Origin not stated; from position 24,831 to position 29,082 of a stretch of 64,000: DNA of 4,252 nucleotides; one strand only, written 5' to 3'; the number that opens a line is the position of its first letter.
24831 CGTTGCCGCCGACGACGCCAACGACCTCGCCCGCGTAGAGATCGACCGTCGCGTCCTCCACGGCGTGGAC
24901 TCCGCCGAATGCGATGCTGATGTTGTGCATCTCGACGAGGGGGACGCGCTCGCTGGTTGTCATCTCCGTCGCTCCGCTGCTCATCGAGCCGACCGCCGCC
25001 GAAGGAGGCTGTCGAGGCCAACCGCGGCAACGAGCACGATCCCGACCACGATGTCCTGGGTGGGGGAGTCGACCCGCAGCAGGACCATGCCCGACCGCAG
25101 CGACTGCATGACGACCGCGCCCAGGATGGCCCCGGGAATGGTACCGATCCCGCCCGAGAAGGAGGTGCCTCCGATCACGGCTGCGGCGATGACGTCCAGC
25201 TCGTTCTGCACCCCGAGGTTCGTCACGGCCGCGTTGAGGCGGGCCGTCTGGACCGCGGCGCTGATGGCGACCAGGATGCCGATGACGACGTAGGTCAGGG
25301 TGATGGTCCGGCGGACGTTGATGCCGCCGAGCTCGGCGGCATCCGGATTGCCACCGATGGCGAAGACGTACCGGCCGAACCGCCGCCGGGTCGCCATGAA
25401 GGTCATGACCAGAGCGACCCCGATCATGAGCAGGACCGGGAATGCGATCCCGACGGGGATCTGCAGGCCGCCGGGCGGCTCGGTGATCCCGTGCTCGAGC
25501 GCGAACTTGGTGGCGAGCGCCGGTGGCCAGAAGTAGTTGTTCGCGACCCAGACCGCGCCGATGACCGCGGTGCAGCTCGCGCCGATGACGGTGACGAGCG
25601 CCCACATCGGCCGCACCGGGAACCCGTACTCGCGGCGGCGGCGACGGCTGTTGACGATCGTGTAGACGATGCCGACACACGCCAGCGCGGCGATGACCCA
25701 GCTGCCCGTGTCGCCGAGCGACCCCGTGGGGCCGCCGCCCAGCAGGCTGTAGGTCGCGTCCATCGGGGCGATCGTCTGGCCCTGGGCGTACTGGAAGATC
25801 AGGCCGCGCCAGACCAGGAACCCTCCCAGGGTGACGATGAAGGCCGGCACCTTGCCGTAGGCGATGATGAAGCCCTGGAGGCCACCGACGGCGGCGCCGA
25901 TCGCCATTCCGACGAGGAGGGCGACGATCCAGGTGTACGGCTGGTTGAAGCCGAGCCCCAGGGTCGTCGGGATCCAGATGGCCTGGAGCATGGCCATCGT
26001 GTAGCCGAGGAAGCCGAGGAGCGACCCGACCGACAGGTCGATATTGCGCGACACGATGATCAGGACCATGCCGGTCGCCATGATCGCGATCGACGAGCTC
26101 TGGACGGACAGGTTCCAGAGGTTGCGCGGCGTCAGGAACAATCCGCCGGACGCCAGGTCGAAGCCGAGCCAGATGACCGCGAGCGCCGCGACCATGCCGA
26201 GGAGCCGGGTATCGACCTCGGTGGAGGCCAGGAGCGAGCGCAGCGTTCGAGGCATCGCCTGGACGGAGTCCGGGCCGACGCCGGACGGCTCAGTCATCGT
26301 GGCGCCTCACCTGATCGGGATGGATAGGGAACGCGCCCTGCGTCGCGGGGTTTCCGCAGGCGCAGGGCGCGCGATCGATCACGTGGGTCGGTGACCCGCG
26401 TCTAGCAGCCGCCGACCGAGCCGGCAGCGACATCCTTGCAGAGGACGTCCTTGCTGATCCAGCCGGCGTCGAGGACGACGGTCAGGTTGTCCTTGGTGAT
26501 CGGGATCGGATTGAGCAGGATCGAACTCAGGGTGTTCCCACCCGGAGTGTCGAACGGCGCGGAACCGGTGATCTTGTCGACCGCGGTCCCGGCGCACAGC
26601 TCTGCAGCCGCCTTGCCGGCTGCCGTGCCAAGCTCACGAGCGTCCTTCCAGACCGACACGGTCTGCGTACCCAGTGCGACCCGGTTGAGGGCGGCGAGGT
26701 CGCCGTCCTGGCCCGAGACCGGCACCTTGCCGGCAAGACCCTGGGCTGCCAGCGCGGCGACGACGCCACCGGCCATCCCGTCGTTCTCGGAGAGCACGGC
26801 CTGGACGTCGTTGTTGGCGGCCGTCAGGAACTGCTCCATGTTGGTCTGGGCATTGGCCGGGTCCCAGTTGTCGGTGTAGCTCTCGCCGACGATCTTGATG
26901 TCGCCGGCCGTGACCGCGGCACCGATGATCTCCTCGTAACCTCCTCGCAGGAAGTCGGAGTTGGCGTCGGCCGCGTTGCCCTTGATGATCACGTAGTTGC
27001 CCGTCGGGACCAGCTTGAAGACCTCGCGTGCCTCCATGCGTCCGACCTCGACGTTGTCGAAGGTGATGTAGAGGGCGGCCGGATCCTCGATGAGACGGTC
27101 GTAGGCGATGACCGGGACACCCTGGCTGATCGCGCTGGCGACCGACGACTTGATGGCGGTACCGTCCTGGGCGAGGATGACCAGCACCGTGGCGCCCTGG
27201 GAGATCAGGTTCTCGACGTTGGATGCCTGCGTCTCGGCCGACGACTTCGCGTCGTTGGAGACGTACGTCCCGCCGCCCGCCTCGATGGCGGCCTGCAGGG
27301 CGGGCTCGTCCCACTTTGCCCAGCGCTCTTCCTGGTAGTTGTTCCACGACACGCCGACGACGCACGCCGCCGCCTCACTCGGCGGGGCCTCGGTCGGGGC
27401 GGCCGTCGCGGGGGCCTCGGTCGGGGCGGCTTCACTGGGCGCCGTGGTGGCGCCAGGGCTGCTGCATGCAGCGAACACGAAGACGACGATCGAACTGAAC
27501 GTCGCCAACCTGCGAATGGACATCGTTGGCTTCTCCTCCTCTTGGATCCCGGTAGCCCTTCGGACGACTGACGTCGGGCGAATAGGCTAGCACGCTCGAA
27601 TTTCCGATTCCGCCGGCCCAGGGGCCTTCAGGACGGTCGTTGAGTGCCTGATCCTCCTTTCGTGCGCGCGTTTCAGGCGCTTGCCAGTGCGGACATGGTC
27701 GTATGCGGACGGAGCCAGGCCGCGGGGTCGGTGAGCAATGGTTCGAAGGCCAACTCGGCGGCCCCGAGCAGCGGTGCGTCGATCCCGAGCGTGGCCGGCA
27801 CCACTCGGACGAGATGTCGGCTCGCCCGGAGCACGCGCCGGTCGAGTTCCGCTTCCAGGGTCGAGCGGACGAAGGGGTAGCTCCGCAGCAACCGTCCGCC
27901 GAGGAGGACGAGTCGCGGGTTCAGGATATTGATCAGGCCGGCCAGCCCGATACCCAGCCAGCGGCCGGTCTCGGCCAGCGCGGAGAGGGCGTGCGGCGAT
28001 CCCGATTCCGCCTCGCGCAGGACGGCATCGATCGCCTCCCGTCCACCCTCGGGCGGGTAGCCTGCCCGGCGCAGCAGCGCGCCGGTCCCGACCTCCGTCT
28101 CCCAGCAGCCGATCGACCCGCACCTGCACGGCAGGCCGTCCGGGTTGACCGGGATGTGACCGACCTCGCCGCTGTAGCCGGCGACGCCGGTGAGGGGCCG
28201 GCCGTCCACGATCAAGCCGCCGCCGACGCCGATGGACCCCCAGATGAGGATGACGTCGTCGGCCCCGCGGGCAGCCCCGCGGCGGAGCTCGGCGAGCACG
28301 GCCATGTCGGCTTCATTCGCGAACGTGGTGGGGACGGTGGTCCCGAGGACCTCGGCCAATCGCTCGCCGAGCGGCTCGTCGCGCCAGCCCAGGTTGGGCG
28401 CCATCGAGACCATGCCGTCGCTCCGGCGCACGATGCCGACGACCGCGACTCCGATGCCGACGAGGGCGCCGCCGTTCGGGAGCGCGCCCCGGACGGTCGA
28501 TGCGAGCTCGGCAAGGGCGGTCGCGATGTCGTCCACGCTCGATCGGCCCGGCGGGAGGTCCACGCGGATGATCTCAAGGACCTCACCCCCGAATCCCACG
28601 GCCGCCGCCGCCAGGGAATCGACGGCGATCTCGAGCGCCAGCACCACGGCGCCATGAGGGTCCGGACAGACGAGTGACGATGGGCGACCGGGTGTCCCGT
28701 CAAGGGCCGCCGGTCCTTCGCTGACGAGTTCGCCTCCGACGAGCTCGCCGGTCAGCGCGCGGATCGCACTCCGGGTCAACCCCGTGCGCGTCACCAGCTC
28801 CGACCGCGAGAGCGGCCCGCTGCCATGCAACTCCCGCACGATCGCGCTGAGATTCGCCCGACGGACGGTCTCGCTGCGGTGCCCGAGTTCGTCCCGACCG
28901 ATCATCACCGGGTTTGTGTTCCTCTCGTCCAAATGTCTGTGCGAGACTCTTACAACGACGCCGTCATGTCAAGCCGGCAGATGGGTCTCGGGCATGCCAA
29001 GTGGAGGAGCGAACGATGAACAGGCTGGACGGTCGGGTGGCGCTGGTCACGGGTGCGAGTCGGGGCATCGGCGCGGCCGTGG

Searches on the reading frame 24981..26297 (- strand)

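Call 81: search_protein_families(library=pfam, max_evalue=0.000001, proteins=[window:24981-26297:-])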
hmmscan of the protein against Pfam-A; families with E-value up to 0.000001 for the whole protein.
window:24981-26297:- (438 aa): 1 family
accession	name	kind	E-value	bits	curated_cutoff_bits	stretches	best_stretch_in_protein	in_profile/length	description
PF02653.21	BPD_transp_2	-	1.4e-32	113.4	26.8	1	60-426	2-269/269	Branched-chain amino acid transport system / permease component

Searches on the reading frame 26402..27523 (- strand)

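Call 81: search_protein_families(library=pfam, max_evalue=0.000001, proteins=[window:26402-27523:-])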
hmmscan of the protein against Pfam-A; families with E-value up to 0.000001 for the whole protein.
window:26402-27523:- (373 aa): 1 family
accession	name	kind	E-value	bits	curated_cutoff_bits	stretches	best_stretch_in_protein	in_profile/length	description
PF13407.12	Peripla_BP_4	-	1.1e-56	192.7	35.1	1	56-313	1-257/258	Periplasmic binding protein domain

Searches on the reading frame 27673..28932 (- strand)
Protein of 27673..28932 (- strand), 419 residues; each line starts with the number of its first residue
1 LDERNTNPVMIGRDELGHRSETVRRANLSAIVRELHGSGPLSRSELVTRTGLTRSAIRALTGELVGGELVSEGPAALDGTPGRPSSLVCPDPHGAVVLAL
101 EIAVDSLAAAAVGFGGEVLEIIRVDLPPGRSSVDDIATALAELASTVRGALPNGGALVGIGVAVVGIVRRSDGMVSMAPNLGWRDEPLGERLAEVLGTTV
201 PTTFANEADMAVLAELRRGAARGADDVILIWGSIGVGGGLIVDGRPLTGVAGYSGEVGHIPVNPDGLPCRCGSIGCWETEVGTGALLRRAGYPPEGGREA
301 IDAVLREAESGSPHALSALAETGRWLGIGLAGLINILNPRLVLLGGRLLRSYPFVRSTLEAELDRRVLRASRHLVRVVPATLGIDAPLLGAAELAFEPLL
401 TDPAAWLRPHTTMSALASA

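Call 81: search_protein_families(library=pfam, max_evalue=0.000001, proteins=[window:27673-28932:-])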
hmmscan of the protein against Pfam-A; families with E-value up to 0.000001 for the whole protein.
window:27673-28932:- (419 aa): 1 family
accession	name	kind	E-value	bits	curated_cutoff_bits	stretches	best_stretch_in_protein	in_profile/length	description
PF00480.26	ROK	-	7.5e-50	170.5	22.9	1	98-395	2-291/294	ROK family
